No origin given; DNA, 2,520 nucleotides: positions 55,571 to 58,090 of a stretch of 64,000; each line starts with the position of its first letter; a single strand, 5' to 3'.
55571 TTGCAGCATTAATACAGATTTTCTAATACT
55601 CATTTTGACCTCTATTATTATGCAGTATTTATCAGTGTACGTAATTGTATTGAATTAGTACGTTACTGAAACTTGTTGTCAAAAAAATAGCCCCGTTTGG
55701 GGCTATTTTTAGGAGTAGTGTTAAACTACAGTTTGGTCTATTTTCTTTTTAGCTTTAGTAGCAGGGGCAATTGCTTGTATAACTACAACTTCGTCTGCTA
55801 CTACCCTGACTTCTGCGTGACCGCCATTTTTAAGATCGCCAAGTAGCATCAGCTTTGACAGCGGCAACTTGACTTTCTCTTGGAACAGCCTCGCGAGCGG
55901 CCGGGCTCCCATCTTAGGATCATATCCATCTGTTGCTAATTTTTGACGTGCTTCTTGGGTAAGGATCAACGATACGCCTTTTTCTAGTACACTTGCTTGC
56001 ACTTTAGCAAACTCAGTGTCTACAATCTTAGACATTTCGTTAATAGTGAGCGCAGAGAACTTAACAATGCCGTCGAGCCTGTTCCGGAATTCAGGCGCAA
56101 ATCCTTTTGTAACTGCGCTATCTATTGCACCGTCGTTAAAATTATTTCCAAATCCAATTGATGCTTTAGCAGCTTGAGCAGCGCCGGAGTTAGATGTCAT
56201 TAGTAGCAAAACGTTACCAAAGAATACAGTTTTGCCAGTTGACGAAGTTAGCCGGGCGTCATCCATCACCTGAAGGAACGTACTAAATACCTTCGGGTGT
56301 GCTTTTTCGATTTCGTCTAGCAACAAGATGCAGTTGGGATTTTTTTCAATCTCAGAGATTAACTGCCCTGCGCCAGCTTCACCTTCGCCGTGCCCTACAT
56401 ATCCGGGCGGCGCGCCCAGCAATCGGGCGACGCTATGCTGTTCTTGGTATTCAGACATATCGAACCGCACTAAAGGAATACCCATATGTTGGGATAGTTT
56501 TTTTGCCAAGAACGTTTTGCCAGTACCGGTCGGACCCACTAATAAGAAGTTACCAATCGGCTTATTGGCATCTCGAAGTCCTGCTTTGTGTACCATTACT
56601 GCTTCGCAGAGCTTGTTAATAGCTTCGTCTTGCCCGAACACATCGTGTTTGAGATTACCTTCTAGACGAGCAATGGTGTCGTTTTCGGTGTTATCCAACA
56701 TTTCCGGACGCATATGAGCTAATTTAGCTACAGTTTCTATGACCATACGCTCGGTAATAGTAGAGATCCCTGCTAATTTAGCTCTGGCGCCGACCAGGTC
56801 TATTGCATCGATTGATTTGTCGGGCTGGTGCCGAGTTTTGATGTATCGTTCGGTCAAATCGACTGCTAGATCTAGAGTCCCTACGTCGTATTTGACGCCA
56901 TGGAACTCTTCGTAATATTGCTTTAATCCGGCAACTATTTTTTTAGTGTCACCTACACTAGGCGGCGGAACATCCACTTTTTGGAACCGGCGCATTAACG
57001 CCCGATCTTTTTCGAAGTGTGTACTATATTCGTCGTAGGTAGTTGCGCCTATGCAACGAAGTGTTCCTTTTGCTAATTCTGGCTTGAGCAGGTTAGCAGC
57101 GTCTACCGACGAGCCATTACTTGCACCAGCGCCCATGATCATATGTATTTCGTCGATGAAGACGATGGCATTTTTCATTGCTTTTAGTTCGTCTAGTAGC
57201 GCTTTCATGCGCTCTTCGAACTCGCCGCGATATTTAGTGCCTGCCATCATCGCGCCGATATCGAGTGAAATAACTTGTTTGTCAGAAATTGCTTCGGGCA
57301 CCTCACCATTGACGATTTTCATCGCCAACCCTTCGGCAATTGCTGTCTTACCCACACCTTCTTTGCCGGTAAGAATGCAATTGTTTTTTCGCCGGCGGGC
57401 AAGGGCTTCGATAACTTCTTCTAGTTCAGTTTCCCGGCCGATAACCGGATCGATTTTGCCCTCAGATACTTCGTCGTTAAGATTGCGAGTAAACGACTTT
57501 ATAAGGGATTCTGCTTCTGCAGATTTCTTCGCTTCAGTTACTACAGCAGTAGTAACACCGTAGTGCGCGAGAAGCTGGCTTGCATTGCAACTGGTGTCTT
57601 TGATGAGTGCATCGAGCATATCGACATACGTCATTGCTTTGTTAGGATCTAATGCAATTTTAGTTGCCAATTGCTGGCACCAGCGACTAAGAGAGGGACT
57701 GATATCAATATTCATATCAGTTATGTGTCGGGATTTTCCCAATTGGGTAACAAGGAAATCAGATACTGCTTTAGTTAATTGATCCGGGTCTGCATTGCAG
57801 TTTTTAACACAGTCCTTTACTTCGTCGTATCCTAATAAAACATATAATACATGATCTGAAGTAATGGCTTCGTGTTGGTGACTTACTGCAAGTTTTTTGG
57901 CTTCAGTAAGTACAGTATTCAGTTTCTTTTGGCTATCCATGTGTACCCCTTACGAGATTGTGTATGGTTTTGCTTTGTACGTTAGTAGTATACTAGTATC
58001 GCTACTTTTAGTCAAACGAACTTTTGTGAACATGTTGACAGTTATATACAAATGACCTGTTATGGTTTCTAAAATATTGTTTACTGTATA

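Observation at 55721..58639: Phage-encoded ClpA (with ClpP-docking IGF loop) adjacent to a J-domain protein; GroES homolog nearby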

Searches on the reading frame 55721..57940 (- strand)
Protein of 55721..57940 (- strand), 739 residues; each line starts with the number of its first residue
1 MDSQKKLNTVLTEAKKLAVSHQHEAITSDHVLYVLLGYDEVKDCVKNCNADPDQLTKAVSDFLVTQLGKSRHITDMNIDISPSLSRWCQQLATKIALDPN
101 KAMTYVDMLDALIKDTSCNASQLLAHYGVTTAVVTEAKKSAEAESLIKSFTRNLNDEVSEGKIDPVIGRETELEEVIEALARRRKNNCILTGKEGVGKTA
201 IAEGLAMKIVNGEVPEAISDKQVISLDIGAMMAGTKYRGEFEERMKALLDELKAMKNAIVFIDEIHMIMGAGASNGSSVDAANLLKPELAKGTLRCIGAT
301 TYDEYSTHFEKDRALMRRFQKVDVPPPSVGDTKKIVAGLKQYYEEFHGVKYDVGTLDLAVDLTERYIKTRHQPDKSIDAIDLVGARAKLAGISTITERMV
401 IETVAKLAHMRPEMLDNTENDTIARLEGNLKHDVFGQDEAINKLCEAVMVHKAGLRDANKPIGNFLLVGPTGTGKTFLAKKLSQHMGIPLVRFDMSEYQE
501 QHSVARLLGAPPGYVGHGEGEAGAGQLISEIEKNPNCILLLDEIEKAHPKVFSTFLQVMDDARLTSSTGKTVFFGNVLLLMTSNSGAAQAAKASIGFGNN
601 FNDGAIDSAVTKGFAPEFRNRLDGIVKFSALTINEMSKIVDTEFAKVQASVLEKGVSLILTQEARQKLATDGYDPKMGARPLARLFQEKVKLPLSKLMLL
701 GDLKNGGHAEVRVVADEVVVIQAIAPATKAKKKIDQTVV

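Call 3: search_protein_families(library=pfam, proteins=[window:55721-57940:-], max_evalue=0.01)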
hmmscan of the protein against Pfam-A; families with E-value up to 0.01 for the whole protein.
window:55721-57940:- (739 aa): 42 families (the best 25 are shown)
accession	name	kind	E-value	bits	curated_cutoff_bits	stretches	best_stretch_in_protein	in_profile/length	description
PF07724.20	AAA_2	-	2.8e-52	177.6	27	1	460-623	1-164/166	AAA domain (Cdc48 subfamily)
PF00004.35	AAA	-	1.4e-32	113.3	21.2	2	466-585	2-110/131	ATPase family associated with various cellular activities (AAA)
PF10431.15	ClpB_D2-small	-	9.5e-21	74.1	21.9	1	631-711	1-81/81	C-terminal, D2-small domain, of ClpB protein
PF17871.7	AAA_lid_9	-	3e-19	69.3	22.8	1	329-420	2-93/104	AAA lid domain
PF07728.20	AAA_5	-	1.8e-17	64.1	22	1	464-587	1-125/139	AAA domain (dynein-related subfamily)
PF13401.12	AAA_22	-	2.1e-13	51.2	27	2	464-574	7-121/130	AAA domain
PF13191.12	AAA_16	-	3.2e-12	47.7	32.6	2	166-206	2-45/167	AAA ATPase domain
PF00158.32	Sigma54_activat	-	9.6e-11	42.1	20.2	1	463-585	23-143/168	Sigma-54 interaction domain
PF05621.17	TniB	-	5.5e-10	39.4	22.4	1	171-325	21-185/189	Bacterial TniB protein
PF12775.13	AAA_7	-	1.5e-08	34.9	25.8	1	181-268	29-112/181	P-loop containing dynein motor region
PF01078.27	Mg_chelatase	-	2e-08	34.3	20.3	1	464-586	24-159/207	Magnesium chelatase, subunit ChlI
PF05496.18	RuvB_N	-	3.2e-08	33.9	27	0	432-490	7-61/159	Holliday junction DNA helicase RuvB P-loop domain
PF13173.12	AAA_14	-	8.2e-08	32.8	27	0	186-272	3-78/129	AAA domain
PF20720.3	nSTAND3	-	8.6e-08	32.5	27.2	1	174-212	8-44/155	Novel STAND NTPase 3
PF13238.12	AAA_18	-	1.7e-07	32.2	29.4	0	466-556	2-81/128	AAA domain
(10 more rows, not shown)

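Call 4: search_protein_families(library=ncbifam, proteins=[window:55721-57940:-], max_evalue=0.01)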
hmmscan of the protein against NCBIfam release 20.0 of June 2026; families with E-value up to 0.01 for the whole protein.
window:55721-57940:- (739 aa): 56 families (the best 25 are shown)
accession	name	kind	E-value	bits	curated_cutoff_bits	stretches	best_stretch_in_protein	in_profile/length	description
TIGR02639.1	ClpA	equivalog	7e-238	791.5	993.15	1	4-712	2-733/734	ATP-dependent Clp protease ATP-binding subunit ClpA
NF008263.0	PRK11034.1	equivalog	1.8e-204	680.9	1350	2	136-731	158-753/758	ATP-dependent Clp protease ATP-binding subunit ClpA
TIGR03346.1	chaperone_ClpB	equivalog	8.8e-194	646.3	1232.1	2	5-390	3-399/853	ATP-dependent chaperone ClpB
NF008118.0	PRK10865.1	equivalog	1.1e-156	523.1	1417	2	5-386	8-400/857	ATP-dependent chaperone ClpB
TIGR03345.1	VI_ClpV1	equivalog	4.3e-154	514.9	884.95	2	135-390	158-413/852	type VI secretion system ATPase TssH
NF033606.1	heat_AAA_ClpK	exception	1.8e-145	486.2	1900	2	8-412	117-530/949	heat shock survival AAA family ATPase ClpK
NF033607.0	disagg_AAA_ClpG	exception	2.9e-140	468.9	1900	2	8-411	94-508/932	AAA family protein disaggregase ClpG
NF003745.1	PRK05342.1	equivalog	5.3e-18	65.1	359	2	417-496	56-143/418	ATP-dependent Clp protease ATP-binding subunit ClpX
TIGR00382.1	clpX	equivalog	6.8e-15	55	370.75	2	423-498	69-153/414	ATP-dependent protease ATP-binding subunit ClpX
TIGR01243.1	CDC48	subfamily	6.8e-11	41.2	802.65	2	379-550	128-286/733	CDC48 family AAA ATPase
NF000868.0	PRK00080.1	equivalog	2e-09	36.8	282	1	421-493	14-82/330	Holliday junction branch migration DNA helicase RuvB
TIGR00390.1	hslU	equivalog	5.5e-09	35.5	362.45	1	455-504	41-89/441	ATP-dependent protease ATPase subunit HslU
NF003229.0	PRK04195.1-5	equivalog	3.6e-08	32.6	280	1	433-509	18-91/413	replication factor C large subunit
NF009883.0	PRK13341.1-4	equivalog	4.6e-08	31.4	668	1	178-320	48-164/729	AAA family ATPase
NF038214.1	IS21_help_AAA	equivalog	5.7e-08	32.7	200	1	183-212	88-117/232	IS21-like element helper ATPase IstB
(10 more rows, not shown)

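Call 6: search_dna_similar(query=window:55721-57940:-, collection=phages, mode=protein, max_rows=40)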
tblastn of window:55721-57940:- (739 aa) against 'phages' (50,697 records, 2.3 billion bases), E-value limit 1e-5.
Records with a match: 198; places in all: 200; records where one place covers at least 80% of the query: 117.
Best place of each record, by identity: >=99% 10; <60% 188.
By first word of the organism name: Bacteriophage 52; Escherichia 33; Listeria 22; Klebsiella 11; Pseudomonas 10; Salmonella 10; Erwinia 8; Vibrio 7; Acinetobacter 6; Staphylococcus 6; and 12 more.
By host as written in the record: - 76; Listeria monocytogenes 22; Escherichia coli 10; Pseudomonas aeruginosa PAO1 5; Klebsiella pneumoniae 5; Staphylococcus aureus 5; Salmonella enterica subsp. enterica serovar Typhimurium 4; Stenotrophomonas maltophilia 4; and 47 more.
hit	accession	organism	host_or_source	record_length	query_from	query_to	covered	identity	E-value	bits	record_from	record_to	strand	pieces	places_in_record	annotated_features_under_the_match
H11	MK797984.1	Pseudomonas phage vB_PaeM_PA5oct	-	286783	1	739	100%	100.0%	0e+0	1457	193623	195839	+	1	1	ATP-dependent Clp protease ATP-binding subunit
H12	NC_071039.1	Pseudomonas phage vB_PaeM_PA5oct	-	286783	1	739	100%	100.0%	0e+0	1457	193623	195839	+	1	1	porphyrin biosynthesis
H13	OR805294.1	Pseudomonas phage Ettore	Pseudomonas aeruginosa PAO1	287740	1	739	100%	100.0%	0e+0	1457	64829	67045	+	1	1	ATP-dependent protease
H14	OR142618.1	Pseudomonas phage Callisto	Pseudomonas aeruginosa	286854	1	739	100%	99.9%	0e+0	1456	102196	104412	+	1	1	clpA: ATP-dependent Clp protease ATP-binding subunit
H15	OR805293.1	Pseudomonas phage Deifobo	Pseudomonas aeruginosa PAO1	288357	1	739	100%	99.9%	0e+0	1456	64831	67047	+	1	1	ATP-dependent protease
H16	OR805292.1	Pseudomonas phage Cassandra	Pseudomonas aeruginosa PAO1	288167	1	739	100%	99.7%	0e+0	1455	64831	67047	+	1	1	ATP-dependent protease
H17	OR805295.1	Pseudomonas phage Paride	Pseudomonas aeruginosa PAO1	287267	1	739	100%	99.7%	0e+0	1455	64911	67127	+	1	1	ATP-dependent protease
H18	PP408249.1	Pseudomonas phage vB_Pa-PAC2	Pseudomonas aeruginosa PAO1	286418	1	739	100%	99.7%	0e+0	1454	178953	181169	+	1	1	ATP-dependent Clp protease ATP-binding subunit ClpA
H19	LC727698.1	Pseudomonas phage sp. 30-3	Pseudomonas aeruginosa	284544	1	739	100%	99.7%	0e+0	1453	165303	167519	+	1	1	ATP-dependent Clp protease ATP-binding subunit ClpA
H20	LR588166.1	Pseudomonas phage vB_PaeM_MIJ3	-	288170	1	739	100%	99.3%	0e+0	1452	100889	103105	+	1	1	clpA: ATP-dependent Clp protease ATP-binding subunit ClpA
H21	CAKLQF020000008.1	Acinetobacter phage MD-2021a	not known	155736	5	707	95%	43.8%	0e+0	593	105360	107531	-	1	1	clpA: ATP-dependent Clp protease ATP-binding subunit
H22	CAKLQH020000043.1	Acinetobacter phage MD-2021a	not known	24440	5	707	95%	43.8%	0e+0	593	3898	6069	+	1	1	clpA: ATP-dependent Clp protease ATP-binding subunit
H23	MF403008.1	Agrobacterium phage Atu_ph07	Agrobacterium tumefaciens C58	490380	6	707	95%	43.0%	0e+0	593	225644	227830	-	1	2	ATP-dependent Clp protease ATP-binding subunit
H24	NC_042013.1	Agrobacterium phage Atu_ph07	Agrobacterium tumefaciens C58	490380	6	707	95%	43.0%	0e+0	593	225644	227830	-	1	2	ATP-dependent protease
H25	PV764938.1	Sinorhizobium phage Phosso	Sinohrizobium meliloti NRRL L-50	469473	2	708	96%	42.3%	0e+0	605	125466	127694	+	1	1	ATPase domain-containing Clp family protein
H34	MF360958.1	Salicola phage SCTP-2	Salicola sp. PV4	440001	7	707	95%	41.7%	4e-177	568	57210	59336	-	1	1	70: ATP-dependent Clp protease ATP-binding subunit-like protein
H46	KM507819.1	Escherichia phage 121Q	Escherichia coli MuLB70.1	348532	7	708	95%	41.4%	3e-171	551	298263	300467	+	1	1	581: ClpA-like protein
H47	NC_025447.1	Escherichia phage 121Q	Escherichia coli MuLB70.1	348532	7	708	95%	41.4%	3e-171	551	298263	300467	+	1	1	581: ATP-dependent protease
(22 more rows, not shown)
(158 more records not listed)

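Call 14: search_solved_structures(query=window:55721-57940:-, show_alignments=1, max_evalue=1e-50)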
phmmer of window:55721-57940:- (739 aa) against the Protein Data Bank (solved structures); distinct sequences matched with E-value up to 1e-50: 50.
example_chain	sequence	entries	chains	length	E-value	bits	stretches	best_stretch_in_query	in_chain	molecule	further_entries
1ksf_X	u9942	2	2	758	4.7e-181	606.8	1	138-714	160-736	ATP-DEPENDENT CLP PROTEASE ATP-BINDING SUBUNIT CLPA | ClpA protein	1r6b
6w1z_A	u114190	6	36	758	6.3e-181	606.4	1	138-714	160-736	ATP-dependent Clp protease ATP-binding subunit ClpA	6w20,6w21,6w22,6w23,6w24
7uiv_A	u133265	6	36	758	1.1e-180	605.5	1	138-714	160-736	ATP-dependent Clp protease ATP-binding subunit ClpA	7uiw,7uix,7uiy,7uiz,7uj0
6uqe_A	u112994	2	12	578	5.4e-176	590.1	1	148-712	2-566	ATP-dependent Clp protease ATP-binding subunit ClpA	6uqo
5ofo_C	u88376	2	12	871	2.8e-149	501.8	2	6-389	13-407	Chaperone protein ClpB,ATP-dependent Clp protease ATP-binding subunit ClpA,Chaperone prote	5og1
6em8_A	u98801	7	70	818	9.8e-149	500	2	137-407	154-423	ATP-dependent Clp protease ATP-binding subunit ClpC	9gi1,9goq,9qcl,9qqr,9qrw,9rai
6em9_A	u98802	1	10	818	1.2e-148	499.7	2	137-407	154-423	ATP-dependent Clp protease ATP-binding subunit ClpC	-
4d2q_A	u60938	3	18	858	4.8e-147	494.4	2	6-389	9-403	CLPB | CHAPERONE PROTEIN CLPB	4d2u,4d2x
6og3_E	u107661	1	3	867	8.3e-147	493.6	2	7-389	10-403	Hyperactive disaggregase ClpB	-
1qvr_A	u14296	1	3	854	9.3e-147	493.5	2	394-713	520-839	ClpB protein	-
6oax_C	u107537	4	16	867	1.2e-146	493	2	7-389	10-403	Hyperactive disaggregase ClpB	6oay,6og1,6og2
6qs4_A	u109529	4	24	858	2e-145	489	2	6-389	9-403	Chaperone protein ClpB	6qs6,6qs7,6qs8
6rn2_A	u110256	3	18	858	2.1e-145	489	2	6-389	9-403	Chaperone protein ClpB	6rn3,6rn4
3j3t_A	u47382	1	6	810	1.1e-144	486.6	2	145-411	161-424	Negative regulator of genetic competence ClpC/MecB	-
3j3s_A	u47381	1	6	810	1.2e-144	486.5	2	145-411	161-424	Negative regulator of genetic competence ClpC/MecB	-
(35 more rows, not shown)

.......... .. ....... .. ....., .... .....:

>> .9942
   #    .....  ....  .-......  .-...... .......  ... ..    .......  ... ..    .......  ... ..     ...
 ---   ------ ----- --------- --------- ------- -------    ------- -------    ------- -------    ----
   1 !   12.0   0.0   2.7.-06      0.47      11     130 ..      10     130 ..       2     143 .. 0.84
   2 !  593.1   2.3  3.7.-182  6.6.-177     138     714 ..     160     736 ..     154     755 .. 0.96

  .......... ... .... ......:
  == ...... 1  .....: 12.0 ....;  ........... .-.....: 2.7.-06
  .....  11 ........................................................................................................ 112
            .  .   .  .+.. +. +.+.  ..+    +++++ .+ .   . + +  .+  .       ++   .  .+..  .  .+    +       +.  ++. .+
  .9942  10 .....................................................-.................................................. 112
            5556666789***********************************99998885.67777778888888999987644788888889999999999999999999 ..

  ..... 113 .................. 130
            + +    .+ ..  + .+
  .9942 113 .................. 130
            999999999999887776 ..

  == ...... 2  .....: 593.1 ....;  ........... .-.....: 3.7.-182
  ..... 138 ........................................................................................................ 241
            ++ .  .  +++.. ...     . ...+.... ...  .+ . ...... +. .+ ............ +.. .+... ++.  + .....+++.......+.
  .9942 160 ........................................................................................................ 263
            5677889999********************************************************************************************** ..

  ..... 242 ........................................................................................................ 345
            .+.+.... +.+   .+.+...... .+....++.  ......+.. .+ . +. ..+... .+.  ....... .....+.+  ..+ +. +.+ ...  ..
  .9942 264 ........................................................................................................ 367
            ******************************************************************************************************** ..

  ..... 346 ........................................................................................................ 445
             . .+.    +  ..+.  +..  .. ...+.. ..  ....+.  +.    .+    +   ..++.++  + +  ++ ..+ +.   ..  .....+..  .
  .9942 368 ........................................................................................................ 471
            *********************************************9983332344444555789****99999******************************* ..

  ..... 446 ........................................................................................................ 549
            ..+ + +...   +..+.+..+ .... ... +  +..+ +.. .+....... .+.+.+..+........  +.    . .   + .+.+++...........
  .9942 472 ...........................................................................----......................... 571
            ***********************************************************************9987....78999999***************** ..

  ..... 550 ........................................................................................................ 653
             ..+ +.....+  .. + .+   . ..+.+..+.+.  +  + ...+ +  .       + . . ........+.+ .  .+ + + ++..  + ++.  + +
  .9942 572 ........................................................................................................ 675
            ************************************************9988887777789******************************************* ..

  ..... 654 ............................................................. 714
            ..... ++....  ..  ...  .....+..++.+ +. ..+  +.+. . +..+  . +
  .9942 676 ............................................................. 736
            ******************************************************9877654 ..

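Call 15: get_annotated_region(hit=H23, flank=5000)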
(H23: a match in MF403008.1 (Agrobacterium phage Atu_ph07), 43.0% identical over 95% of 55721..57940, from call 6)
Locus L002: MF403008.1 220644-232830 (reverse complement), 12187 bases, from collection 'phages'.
description: Agrobacterium phage Atu_ph07, complete genome.
organism: Agrobacterium phage Atu_ph07 (NCBI taxid 2024264)
taxonomy: Viruses; Duplodnaviria; Heunggongvirae; Uroviricota; Caudoviricetes; Polybotosvirus; Polybotosvirus Atuph07
host: Agrobacterium tumefaciens C58; source: -; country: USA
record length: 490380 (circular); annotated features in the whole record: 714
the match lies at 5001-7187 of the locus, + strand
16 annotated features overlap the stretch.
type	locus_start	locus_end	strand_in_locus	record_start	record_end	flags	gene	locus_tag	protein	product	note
CDS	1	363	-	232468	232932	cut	-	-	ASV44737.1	hypothetical protein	-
CDS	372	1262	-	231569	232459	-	-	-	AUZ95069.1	hypothetical protein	-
CDS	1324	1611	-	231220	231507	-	-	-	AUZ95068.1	hypothetical protein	-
CDS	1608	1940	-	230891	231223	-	-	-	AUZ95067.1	hypothetical protein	-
CDS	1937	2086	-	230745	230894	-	-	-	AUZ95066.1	hypothetical protein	-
CDS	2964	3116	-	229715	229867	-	-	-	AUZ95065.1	hypothetical protein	-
CDS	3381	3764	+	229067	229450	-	-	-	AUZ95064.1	hypothetical protein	-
CDS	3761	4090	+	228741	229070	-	-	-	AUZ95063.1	hypothetical protein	-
CDS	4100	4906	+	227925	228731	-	-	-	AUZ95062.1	chaperone protein DnaJ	-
CDS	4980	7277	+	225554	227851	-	-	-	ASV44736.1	ATP-dependent Clp protease ATP-binding subunit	-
CDS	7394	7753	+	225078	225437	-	-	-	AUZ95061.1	hypothetical protein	-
CDS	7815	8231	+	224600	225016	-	-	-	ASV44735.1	hypothetical protein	-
CDS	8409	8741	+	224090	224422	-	-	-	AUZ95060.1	hypothetical protein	-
CDS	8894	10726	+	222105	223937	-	-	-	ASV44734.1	tail fiber protein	-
CDS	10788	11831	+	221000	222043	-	-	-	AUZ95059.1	hypothetical protein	-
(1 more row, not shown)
